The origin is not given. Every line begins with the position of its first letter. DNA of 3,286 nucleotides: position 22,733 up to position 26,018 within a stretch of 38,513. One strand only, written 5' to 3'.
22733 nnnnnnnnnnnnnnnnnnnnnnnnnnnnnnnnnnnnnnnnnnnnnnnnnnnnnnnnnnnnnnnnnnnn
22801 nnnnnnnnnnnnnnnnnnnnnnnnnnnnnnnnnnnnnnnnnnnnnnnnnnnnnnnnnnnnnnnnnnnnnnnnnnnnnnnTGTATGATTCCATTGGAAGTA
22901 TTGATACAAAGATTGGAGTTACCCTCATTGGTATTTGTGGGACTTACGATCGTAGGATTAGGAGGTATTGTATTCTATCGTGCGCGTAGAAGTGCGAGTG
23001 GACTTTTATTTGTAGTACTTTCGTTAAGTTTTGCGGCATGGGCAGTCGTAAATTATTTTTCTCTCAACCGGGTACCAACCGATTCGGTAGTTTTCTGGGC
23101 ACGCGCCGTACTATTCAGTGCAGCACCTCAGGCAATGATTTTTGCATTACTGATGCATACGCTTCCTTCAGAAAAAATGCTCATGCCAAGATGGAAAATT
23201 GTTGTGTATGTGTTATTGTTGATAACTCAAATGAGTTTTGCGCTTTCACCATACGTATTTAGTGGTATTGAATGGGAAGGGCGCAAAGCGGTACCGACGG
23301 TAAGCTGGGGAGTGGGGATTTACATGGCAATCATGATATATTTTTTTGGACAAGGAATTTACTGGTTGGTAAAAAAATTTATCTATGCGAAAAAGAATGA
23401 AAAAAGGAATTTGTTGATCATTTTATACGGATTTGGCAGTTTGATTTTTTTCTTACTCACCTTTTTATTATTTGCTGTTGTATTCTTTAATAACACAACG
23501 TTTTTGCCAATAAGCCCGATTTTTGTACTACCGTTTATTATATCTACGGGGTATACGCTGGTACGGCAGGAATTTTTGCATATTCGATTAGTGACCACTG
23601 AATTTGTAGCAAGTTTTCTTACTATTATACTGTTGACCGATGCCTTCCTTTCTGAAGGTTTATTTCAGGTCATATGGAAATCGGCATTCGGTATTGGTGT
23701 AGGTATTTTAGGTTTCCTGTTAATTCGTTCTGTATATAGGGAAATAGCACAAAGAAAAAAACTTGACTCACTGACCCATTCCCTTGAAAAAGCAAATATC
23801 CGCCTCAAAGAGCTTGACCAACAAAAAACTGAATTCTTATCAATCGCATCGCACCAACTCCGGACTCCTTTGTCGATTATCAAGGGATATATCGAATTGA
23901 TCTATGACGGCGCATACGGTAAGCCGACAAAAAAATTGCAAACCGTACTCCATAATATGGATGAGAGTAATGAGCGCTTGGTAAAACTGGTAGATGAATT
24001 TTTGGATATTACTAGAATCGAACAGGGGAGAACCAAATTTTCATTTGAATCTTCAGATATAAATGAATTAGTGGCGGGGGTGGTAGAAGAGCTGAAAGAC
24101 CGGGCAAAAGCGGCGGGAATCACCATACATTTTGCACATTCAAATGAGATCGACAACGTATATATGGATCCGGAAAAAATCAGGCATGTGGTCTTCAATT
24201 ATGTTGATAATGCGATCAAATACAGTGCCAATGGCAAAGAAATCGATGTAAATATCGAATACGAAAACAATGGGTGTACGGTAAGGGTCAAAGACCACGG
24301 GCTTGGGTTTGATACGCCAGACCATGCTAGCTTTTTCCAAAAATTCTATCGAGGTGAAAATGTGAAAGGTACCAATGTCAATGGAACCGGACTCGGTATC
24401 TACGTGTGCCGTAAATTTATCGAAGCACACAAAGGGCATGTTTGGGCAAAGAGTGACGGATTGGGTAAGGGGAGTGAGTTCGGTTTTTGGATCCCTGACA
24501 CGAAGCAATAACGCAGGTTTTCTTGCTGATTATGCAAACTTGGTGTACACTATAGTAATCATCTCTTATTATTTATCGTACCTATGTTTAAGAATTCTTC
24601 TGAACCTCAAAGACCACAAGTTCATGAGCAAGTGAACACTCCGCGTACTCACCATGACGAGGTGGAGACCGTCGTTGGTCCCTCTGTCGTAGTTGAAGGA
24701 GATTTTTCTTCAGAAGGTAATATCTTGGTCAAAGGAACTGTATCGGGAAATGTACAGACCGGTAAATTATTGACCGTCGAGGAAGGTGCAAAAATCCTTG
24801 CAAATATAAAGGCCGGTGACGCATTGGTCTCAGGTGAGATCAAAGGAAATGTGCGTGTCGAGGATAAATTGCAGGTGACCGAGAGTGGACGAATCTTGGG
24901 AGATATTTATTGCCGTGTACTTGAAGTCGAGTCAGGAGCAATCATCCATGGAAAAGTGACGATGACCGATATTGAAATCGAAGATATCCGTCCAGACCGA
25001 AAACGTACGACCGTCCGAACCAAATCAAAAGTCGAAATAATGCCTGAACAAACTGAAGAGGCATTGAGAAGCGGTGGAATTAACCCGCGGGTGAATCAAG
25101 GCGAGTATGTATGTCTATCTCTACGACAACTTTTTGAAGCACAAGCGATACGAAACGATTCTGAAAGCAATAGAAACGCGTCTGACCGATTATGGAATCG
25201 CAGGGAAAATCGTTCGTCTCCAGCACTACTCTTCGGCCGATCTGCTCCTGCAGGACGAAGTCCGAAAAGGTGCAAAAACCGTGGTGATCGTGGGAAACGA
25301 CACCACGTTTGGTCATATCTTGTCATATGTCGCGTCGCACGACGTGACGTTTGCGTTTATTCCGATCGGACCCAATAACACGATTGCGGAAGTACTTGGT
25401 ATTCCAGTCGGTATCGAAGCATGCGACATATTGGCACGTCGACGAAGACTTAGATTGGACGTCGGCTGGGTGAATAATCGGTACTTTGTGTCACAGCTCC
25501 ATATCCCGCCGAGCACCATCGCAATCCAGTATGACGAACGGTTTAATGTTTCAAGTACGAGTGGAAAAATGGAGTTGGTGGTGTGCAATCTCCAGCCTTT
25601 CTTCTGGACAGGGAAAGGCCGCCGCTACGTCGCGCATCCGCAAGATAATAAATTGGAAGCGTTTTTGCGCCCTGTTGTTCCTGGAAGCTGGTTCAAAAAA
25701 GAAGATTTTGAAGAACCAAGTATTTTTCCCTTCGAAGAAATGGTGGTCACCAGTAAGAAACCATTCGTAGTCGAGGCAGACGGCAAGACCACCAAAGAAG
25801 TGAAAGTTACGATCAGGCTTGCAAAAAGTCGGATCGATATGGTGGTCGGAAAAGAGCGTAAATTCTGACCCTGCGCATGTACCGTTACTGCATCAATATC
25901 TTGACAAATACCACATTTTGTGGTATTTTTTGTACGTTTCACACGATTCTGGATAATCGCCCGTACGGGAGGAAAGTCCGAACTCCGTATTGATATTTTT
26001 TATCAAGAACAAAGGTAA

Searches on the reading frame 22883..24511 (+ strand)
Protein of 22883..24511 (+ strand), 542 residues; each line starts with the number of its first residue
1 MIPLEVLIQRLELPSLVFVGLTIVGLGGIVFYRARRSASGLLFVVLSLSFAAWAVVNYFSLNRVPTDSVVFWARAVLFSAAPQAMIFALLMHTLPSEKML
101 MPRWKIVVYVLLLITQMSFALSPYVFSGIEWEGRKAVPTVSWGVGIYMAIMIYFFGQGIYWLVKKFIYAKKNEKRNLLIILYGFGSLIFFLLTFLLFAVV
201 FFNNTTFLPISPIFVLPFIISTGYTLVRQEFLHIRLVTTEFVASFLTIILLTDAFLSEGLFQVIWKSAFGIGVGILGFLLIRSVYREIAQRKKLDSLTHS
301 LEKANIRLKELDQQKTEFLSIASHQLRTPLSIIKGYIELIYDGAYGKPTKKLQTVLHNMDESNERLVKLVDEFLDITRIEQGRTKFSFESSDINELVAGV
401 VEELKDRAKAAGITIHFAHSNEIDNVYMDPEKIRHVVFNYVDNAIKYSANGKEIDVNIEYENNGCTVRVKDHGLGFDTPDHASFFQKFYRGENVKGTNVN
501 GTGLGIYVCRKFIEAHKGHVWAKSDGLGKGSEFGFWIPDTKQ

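Call 16: search_protein_families(library=pfam, proteins=[window:22883-24511:+], max_evalue=0.001)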
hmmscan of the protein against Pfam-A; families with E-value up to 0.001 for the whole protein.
window:22883-24511:+ (542 aa): 3 families
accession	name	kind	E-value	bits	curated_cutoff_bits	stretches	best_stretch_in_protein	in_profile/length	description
PF02518.31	HATPase_c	-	1.1e-24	87.4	26.4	1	429-540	2-110/111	Histidine kinase-, DNA gyrase B-, and HSP90-like ATPase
PF00512.31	HisKA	-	1.1e-16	61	26.9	1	314-382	1-66/66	His Kinase A (phospho-acceptor) domain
PF16927.11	HisKA_7TM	-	0.00044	20.6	28.6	1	16-232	2-220/224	N-terminal 7TM region of histidine kinase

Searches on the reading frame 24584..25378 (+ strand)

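Call 16: search_protein_families(library=pfam, proteins=[window:24584-25378:+], max_evalue=0.001)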
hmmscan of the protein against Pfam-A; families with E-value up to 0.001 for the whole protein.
window:24584-25378:+ (264 aa): 1 family
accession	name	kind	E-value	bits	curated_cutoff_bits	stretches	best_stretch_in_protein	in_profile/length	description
PF04519.19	Bactofilin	-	8.9e-24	84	27.9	1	29-125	1-97/98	Polymer-forming cytoskeletal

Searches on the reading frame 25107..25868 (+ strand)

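Call 44: search_protein_families(library=pfam, proteins=[window:25107-25868:+], max_evalue=0.001)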
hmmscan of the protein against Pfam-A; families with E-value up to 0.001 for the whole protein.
window:25107-25868:+ (253 aa): 1 family
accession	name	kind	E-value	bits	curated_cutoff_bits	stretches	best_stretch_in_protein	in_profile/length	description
PF00781.29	DAGK_cat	-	1.1e-10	41.6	23.6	1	13-121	13-124/125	Diacylglycerol kinase catalytic domain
